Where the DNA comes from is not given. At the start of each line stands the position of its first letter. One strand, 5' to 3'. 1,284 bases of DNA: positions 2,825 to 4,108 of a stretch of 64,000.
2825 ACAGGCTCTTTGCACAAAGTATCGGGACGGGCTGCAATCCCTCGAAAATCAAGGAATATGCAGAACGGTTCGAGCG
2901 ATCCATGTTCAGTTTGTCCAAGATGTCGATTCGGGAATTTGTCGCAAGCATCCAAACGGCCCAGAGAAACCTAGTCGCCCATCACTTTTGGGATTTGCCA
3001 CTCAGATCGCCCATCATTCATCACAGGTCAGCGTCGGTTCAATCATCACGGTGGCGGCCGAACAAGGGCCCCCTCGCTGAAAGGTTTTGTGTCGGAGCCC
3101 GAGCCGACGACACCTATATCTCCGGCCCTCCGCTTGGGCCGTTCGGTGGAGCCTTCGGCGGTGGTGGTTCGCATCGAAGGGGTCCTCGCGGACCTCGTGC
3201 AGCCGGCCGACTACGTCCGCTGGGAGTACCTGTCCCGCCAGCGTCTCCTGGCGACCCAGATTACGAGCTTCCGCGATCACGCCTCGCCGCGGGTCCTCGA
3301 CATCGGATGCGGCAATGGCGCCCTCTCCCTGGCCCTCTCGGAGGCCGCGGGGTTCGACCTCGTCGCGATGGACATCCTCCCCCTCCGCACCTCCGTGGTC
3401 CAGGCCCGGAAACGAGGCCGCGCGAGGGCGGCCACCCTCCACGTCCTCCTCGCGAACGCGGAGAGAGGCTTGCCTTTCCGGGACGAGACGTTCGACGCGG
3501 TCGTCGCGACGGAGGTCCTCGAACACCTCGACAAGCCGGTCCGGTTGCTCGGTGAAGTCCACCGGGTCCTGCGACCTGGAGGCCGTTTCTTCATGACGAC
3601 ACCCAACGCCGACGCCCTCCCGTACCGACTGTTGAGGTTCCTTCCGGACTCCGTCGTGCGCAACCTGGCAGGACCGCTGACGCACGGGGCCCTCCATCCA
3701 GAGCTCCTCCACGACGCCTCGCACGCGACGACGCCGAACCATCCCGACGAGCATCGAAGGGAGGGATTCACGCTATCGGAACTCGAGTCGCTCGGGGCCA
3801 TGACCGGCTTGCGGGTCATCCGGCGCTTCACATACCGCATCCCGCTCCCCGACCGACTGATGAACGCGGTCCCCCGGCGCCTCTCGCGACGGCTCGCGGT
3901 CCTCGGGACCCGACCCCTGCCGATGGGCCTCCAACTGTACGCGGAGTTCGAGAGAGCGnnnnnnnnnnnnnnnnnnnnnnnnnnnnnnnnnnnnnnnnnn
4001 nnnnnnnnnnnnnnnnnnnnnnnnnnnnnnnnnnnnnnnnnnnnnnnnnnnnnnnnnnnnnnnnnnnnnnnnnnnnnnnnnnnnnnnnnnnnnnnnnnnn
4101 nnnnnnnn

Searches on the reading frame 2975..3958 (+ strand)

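Call 63: search_protein_families(library=pfam, proteins=[window:2975-3958:+], max_evalue=0.001)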
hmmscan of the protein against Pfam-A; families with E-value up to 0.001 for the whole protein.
window:2975-3958:+ (328 aa): 14 families
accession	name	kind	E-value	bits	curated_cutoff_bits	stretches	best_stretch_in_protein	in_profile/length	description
PF08241.18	Methyltransf_11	-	1.4e-22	80.6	21.2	1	108-206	1-94/95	Methyltransferase domain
PF13489.12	Methyltransf_23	-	4.4e-20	72.5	27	1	89-282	6-162/164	Methyltransferase domain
PF13649.12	Methyltransf_25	-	6.6e-19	68.8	27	1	107-203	1-97/97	Methyltransferase domain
PF13847.12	Methyltransf_31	-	6.6e-16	58.7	27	1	104-217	4-120/145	Methyltransferase domain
PF08242.18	Methyltransf_12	-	4.5e-15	56.6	30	1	108-205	1-98/98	Methyltransferase domain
PF01209.24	Ubie_methyltran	-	1.1e-09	38.5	20.1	1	103-207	47-151/233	ubiE/COQ5 methyltransferase family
PF07021.18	MetW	-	1e-06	28.9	21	1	104-211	14-111/193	Methionine biosynthesis protein MetW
PF06325.19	PrmA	-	1.5e-05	25.1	22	1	103-207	161-258/296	Ribosomal protein L11 methyltransferase (PrmA)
PF03291.22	mRNA_G-N7_MeTrfase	-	5.7e-05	22.8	26.6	0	187-216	160-189/315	mRNA (guanine-N(7))-methyltransferase domain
PF03141.22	Methyltransf_29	-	0.00012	21.3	23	1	101-212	115-222/506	Putative S-adenosyl-L-methionine-dependent methyltransferase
PF05401.17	NodS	-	0.00013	22.3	24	1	88-206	28-143/201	Nodulation protein S (NodS)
PF05175.20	MTS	-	0.00016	21.8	23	1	98-178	26-104/170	Methyltransferase small domain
PF05219.18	DREV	-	0.00016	21.4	26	1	89-207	79-186/265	DREV methyltransferase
PF08003.17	Methyltransf_9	-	0.00041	19.9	23.8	1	105-209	117-219/315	Protein of unknown function (DUF1698)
